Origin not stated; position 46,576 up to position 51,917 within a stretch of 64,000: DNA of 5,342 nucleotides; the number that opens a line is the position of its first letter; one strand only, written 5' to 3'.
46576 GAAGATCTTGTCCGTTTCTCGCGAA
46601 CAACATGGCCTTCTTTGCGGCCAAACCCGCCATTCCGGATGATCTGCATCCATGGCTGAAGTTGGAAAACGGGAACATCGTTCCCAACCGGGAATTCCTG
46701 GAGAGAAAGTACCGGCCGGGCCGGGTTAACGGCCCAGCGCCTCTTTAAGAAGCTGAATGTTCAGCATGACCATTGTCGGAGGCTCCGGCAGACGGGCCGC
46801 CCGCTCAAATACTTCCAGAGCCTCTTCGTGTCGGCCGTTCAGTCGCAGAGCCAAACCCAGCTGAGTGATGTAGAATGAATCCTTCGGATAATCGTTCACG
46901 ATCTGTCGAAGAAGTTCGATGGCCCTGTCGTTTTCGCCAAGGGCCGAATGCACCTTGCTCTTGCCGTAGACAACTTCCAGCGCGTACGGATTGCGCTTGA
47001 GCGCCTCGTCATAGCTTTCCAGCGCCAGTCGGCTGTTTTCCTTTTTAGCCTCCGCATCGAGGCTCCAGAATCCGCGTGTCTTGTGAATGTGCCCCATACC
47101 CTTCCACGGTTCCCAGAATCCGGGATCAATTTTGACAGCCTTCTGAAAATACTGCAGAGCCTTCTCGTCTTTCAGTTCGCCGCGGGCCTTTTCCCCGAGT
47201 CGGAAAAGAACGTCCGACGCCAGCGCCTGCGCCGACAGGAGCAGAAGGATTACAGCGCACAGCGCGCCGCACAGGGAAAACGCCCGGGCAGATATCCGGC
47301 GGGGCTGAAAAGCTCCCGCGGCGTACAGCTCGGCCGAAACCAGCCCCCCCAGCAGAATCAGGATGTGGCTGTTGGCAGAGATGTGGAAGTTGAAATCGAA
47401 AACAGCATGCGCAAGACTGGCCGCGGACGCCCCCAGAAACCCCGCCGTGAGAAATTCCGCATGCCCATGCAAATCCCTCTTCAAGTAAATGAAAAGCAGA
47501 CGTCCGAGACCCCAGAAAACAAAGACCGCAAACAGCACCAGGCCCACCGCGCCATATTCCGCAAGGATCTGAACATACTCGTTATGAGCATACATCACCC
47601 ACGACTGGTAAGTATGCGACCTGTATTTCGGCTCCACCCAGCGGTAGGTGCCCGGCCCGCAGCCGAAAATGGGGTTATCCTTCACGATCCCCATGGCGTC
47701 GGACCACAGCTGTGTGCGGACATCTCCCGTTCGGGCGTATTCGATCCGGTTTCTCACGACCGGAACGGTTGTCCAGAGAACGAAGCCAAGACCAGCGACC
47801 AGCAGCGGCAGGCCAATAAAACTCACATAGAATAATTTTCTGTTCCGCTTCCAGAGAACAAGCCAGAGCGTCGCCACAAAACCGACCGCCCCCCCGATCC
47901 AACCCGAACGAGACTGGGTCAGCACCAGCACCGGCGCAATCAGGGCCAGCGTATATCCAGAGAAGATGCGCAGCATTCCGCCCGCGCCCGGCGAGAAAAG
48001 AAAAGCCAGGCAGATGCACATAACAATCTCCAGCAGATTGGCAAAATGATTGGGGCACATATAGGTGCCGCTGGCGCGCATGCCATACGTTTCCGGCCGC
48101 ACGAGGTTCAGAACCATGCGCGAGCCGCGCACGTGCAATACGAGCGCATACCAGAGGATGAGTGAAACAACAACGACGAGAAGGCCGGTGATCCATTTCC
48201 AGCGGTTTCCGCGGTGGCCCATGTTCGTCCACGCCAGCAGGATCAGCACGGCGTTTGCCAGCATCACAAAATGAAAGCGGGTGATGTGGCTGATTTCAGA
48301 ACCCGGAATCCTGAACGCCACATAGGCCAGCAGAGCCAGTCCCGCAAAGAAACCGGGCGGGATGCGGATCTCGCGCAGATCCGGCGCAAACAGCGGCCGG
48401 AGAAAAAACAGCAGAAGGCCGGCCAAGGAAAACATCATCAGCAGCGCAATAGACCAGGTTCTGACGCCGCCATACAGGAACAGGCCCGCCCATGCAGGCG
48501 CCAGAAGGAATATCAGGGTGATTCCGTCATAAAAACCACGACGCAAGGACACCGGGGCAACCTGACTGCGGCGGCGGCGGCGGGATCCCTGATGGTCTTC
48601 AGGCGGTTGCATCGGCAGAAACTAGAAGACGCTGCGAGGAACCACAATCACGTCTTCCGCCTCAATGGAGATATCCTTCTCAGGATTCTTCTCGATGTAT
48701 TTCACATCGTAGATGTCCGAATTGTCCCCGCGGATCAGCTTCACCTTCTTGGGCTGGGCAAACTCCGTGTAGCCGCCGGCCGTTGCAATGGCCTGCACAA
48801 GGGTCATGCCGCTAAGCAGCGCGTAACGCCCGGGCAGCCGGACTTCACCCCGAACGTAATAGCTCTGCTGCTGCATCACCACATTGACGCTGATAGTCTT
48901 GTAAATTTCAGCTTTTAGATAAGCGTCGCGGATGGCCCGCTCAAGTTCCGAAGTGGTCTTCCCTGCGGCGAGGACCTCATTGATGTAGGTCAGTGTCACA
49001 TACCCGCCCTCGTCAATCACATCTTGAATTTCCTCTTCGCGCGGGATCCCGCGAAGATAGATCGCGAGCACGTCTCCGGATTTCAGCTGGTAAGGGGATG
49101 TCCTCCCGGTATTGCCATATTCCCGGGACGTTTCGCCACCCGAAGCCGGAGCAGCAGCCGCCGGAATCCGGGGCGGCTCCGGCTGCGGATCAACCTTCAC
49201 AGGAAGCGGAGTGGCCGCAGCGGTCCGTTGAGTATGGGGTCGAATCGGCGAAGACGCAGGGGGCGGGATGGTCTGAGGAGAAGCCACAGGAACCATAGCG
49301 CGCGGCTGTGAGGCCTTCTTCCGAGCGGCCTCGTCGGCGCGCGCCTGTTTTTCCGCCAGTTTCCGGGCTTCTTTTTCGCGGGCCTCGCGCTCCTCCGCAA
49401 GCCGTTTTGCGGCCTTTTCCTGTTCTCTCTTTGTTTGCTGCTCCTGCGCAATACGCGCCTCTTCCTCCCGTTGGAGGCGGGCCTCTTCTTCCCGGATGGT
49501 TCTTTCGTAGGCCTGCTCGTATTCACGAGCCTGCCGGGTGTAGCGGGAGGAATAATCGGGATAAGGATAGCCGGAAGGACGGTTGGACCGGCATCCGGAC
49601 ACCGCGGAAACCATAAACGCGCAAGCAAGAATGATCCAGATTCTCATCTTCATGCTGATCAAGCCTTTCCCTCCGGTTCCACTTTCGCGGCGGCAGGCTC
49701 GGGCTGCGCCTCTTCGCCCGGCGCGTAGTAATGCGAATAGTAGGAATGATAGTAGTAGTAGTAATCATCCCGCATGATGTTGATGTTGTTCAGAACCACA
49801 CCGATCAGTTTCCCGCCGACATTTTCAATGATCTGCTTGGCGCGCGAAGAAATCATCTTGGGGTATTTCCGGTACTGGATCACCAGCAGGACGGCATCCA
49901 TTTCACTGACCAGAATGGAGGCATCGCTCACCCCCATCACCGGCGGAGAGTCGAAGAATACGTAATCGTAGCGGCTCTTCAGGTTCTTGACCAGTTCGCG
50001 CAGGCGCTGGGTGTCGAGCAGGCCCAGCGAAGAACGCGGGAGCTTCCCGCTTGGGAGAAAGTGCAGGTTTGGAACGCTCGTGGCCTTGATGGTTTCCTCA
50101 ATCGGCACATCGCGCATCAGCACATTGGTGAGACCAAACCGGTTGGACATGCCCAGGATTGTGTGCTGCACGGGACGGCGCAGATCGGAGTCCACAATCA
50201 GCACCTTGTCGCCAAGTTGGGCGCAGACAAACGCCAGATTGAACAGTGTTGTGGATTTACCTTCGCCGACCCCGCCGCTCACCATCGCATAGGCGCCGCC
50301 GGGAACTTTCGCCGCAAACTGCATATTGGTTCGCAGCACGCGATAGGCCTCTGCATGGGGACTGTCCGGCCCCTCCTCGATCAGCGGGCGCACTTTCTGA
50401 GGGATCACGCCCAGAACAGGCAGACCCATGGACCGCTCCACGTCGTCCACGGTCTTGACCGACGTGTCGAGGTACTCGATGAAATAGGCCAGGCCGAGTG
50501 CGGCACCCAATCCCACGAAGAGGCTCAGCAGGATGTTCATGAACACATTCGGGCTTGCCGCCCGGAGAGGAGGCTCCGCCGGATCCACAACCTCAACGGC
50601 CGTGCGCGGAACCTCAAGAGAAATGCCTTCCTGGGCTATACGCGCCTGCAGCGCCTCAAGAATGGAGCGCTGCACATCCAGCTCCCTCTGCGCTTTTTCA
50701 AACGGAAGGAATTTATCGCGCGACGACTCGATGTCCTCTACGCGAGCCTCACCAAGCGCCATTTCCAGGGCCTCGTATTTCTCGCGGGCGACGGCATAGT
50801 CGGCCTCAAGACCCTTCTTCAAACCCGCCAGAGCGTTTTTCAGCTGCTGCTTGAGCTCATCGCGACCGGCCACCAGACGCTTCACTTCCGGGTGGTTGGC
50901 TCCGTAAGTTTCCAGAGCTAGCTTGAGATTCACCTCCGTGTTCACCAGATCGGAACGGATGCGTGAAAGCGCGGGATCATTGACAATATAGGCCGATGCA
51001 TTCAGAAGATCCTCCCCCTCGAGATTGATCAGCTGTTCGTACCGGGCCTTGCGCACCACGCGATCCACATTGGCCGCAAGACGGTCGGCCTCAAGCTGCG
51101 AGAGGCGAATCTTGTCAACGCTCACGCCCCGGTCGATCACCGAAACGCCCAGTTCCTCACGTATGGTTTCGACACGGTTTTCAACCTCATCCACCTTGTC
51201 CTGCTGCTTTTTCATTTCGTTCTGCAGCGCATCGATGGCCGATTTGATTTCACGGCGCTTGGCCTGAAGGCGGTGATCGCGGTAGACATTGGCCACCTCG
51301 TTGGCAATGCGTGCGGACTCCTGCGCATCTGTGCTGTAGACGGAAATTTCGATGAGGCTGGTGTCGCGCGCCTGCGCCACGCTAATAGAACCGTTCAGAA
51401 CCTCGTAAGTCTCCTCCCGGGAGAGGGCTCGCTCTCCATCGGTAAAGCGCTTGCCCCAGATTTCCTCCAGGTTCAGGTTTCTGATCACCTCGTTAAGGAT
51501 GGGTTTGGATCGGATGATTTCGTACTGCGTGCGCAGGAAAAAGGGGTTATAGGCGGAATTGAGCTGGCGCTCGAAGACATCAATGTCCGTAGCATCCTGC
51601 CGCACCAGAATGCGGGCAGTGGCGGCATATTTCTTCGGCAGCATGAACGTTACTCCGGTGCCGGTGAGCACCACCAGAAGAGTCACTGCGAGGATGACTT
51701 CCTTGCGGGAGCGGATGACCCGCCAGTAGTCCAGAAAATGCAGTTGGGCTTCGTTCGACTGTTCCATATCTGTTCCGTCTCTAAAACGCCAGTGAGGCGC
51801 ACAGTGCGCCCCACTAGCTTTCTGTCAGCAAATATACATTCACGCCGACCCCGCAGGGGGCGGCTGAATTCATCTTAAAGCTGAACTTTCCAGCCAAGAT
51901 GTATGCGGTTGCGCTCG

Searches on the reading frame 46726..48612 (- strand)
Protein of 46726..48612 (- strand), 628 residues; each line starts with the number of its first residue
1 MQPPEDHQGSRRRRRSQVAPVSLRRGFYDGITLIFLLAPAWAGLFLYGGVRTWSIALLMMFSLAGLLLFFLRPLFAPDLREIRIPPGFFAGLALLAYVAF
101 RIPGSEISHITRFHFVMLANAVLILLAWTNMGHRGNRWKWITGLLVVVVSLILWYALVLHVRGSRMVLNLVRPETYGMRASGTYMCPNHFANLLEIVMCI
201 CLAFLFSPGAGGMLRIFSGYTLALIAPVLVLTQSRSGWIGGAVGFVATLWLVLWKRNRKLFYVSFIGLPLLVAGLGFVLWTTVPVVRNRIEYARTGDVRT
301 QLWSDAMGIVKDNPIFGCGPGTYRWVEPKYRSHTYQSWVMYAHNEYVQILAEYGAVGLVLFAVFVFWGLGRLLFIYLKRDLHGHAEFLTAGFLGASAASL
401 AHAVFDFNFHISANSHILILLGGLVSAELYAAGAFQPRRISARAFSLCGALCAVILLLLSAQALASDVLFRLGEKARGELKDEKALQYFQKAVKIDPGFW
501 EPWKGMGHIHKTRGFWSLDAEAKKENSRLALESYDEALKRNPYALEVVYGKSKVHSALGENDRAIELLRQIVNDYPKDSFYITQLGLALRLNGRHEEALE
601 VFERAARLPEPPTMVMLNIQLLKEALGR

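Call 8: search_protein_families(library=pfam, proteins=[window:46726-48612:-], max_evalue=0.001)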
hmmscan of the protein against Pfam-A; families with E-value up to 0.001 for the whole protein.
window:46726-48612:- (628 aa): 15 families
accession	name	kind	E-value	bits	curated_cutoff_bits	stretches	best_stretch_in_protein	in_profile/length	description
PF04932.20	Wzy_C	-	7e-25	88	31.7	1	221-362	2-149/149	O-Antigen ligase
PF07719.23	TPR_2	-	2.2e-13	49.6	27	0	584-608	6-30/34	Tetratricopeptide repeat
PF00515.34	TPR_1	-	1.2e-12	47.5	27.8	0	467-499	2-34/34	Tetratricopeptide repeat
PF13428.12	TPR_14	-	3.5e-12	46.1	23.5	0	584-614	6-37/44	Tetratricopeptide repeat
PF14559.12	TPR_19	-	1.4e-10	41.7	25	1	530-579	10-59/68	Tetratricopeptide repeat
PF13432.12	TPR_16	-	2.4e-10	41.1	32.7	1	520-578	6-64/65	Tetratricopeptide repeat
PF13181.12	TPR_8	-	2.5e-10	40.1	25.7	0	583-608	5-30/34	Tetratricopeptide repeat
PF13174.12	TPR_6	-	2.5e-09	37.6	26.3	0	553-577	8-32/33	Tetratricopeptide repeat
PF13431.12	TPR_17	-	1.1e-07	32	24.4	0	568-600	2-34/34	Tetratricopeptide repeat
PF13424.12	TPR_12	-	1.1e-06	29.2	30.1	1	562-608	27-74/77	Tetratricopeptide repeat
PF13176.12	TPR_7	-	2.3e-06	27.7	27.9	0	584-610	4-30/36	Tetratricopeptide repeat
PF13414.12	TPR_11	-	2.7e-06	27.4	26.8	0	586-608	1-23/42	TPR repeat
PF03704.23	BTAD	-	3.6e-05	24.6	22.1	1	547-607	64-124/146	Bacterial transcriptional activator domain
PF20308.4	TPR-S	-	0.00012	23.1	27.6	0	562-607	3-46/102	Tetratricopeptide Repeats-Sensor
PF13374.12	TPR_10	-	0.00063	20.1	27.5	0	583-607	6-30/42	Tetratricopeptide repeat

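Call 78: search_protein_families(library=ncbifam, proteins=[window:46726-48612:-], max_evalue=0.00001)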
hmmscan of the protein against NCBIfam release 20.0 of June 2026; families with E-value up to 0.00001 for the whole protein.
window:46726-48612:- (628 aa): 6 families
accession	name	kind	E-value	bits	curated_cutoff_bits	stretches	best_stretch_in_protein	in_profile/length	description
NF040959.1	MamA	equivalog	3.7e-13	49.4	200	1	531-606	22-98/204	magnetosome protein MamA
TIGR00947.1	2A73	equivalog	6.9e-09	35.2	366.4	1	54-410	40-404/425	IctB family putative bicarbonate transporter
TIGR03097.1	PEP_O_lig_1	hypoth_equivalog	2.9e-08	33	188.1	1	188-372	168-348/408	putative O-glycosylation ligase, exosortase A system-associated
TIGR02917.1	PEP_TPR_lipo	equivalog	6.1e-07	27.7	312.2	1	479-609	512-632/899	XrtA/PEP-CTERM system TPR-repeat protein PrsT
NF058641.1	TfpM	equivalog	4.2e-06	26.1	600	1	294-370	242-308/421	O-linking oligosaccharyltransferase TfpM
NF047558.1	TPR_END_plus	domain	5e-06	26.4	32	0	548-577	2-31/56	TPR end-of-group domain-containing protein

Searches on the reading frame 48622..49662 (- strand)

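Call 55: search_protein_families(library=pfam, proteins=[window:48622-49662:-], max_evalue=0.001)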
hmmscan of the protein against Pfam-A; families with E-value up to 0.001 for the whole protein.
window:48622-49662:- (346 aa): 3 families
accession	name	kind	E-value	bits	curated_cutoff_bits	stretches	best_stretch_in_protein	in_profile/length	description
PF10531.15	SLBB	-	5.9e-12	45.7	27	1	268-314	2-49/55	SLBB domain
PF02563.21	Poly_export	-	3.4e-11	43.6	28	1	188-263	4-76/77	Polysaccharide biosynthesis/export protein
PF22461.2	SLBB_2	-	1.5e-08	35.1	27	1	266-341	1-79/79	SLBB domain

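Call 78: search_protein_families(library=ncbifam, proteins=[window:48622-49662:-], max_evalue=0.00001)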
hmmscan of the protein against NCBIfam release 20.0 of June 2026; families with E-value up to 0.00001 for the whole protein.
window:48622-49662:- (346 aa): 4 families
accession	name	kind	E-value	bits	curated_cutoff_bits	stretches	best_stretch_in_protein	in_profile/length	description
TIGR03027.2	pepcterm_export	equivalog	8.4e-16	58.1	180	1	191-346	3-169/169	XrtA/PEP-CTERM system exopolysaccharide export protein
NF041843.1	EpsY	equivalog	7.5e-15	54.7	320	1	189-315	51-177/211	exopolysaccharide export protein EpsY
TIGR03028.1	EpsE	equivalog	6.3e-14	51.9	262.65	1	261-346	158-239/239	polysaccharide export protein EpsE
NF011658.0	PRK15078.1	subfamily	1.5e-07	30.5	333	1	215-343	119-251/380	polysaccharide export protein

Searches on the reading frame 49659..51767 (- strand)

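Call 8: search_protein_families(library=pfam, proteins=[window:49659-51767:-], max_evalue=0.001)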
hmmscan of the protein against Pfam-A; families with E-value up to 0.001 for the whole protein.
window:49659-51767:- (702 aa): 8 families
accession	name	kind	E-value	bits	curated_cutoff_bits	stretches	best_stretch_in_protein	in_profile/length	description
PF13614.12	AAA_31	-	3.3e-17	63.4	27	1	498-636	11-153/177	AAA domain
PF02706.20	Wzz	-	4.6e-12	46.5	25.5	1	11-98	5-91/91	Chain length determinant protein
PF10609.15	ParA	-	5.4e-11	42.8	27.1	1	494-661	7-174/246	NUBPL iron-transfer P-loop NTPase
PF01656.29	CbiA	-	6.7e-09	36.2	25.4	1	494-661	2-82/125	CobQ/CobB/MinD/ParA nucleotide binding domain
PF13807.11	GNVR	-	0.00012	22.4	27.7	1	360-428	10-78/82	G-rich domain on putative tyrosine kinase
PF25199.1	nSTAND_NTPase5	-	0.00012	22.3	34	1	490-535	40-86/145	Novel STAND NTPase 5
PF06564.18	CBP_BcsQ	-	0.00032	20.7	21.3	1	501-630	12-145/234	Cellulose biosynthesis protein BcsQ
PF09140.17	MipZ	-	0.00072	19.4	20.7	0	501-609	11-109/262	ATPase MipZ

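Call 78: search_protein_families(library=ncbifam, proteins=[window:49659-51767:-], max_evalue=0.00001)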
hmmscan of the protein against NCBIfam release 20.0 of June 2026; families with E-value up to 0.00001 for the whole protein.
window:49659-51767:- (702 aa): 15 families
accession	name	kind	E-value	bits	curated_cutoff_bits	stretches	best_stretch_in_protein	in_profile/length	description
TIGR03017.1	EpsF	equivalog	4.3e-54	183.9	422.75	1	16-455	8-443/444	chain length determinant protein EpsF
TIGR01007.1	eps_fam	subfamily_domain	2.1e-47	161.3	108.05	1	473-673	1-203/204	polysaccharide biosynthesis tyrosine autokinase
TIGR01005.1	eps_transp_fam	subfamily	8.8e-47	159.7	411.7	2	462-680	517-735/754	exopolysaccharide transport protein family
NF008568.0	PRK11519.1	equivalog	4.2e-39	134.3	1068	1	470-681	505-715/720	tyrosine-protein kinase Wzc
NF007350.0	PRK09841.1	equivalog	2.3e-35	121.9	1248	1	468-681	508-722/726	tyrosine-protein kinase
TIGR03007.1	pepcterm_ChnLen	equivalog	2.7e-34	118.3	278.85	1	11-458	3-463/498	XrtA system polysaccharide chain length determinant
TIGR03018.1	pepcterm_TyrKin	hypoth_equivalog_domain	4.8e-34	117.5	230.65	1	465-660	5-207/207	XrtA-associated tyrosine autokinase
TIGR03029.1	EpsG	equivalog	1e-26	93.7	313.8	1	467-661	79-274/274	chain length determinant protein tyrosine kinase EpsG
TIGR01006.1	polys_exp_MPA1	subfamily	2.3e-26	92.7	296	2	8-163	7-145/226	CspC family polysaccharide chain length determinant protein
TIGR01969.1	minD_arch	subfamily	4.3e-19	68.7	201.75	1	494-663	4-171/251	cell division ATPase MinD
TIGR01968.1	minD_bact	equivalog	1.7e-14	53.8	212.9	1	496-612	7-124/261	septum site-determining protein MinD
NF041546.1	ParA_partition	equivalog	8.6e-08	32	180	0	584-640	61-116/203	ParA family partition ATPase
NF047398.1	AAA_KGGVGR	domain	1.4e-07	32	90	0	498-607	12-149/190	KGGVGR-motif variant AAA ATPase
NF041136.1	MrpORP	equivalog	1.4e-07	31.2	450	1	494-660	9-176/365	iron-sulfur cluster carrier protein MrpORP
NF041283.1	PrgP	equivalog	3.1e-06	26.7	400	0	496-634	10-156/297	ParA superfamily DNA segregation protein PrgP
